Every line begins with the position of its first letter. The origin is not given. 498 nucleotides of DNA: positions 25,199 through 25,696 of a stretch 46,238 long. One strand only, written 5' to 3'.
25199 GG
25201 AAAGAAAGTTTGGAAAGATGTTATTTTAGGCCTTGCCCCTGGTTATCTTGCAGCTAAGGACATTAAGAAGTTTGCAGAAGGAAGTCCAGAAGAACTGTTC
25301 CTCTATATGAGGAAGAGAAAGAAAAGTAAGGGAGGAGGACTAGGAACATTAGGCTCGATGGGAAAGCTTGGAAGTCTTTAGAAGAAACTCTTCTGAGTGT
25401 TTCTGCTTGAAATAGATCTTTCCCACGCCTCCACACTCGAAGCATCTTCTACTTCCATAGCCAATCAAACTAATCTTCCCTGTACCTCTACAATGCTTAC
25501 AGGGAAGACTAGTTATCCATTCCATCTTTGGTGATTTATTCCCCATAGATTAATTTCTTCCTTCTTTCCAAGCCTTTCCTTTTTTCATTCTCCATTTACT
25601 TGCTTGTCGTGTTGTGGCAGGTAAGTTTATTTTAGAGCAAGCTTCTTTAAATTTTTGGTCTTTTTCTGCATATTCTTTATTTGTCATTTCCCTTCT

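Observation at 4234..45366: Dispersed family of a 23-nt G4-N7-C4 quasi-palindrome placed in front of genes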

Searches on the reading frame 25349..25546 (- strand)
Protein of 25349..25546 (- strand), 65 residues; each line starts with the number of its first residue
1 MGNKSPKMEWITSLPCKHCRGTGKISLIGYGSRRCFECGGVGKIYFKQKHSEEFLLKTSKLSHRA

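Call 35: search_protein_families(library=pfam, proteins=[window:25349-25546:-], max_evalue=0.05)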
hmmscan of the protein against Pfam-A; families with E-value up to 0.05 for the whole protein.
window:25349-25546:- (65 aa): 4 families
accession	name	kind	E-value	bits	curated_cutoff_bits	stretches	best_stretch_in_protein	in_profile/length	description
PF00684.25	DnaJ_CXXCXGXG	-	0.00059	20.5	32.7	1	16-55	1-38/65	DnaJ central domain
PF15777.11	Anti-TRAP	-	0.00077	19.8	32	1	15-45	12-43/59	Tryptophan RNA-binding attenuator protein inhibitory protein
PF17302.8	DUF5351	-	0.0013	19.4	27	1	16-43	1-28/29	Family of unknown function (DUF5351)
PF23733.2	GRXCR1-2_C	-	0.014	15.7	26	1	14-40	10-37/47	GRXCR1/2, C-terminal domain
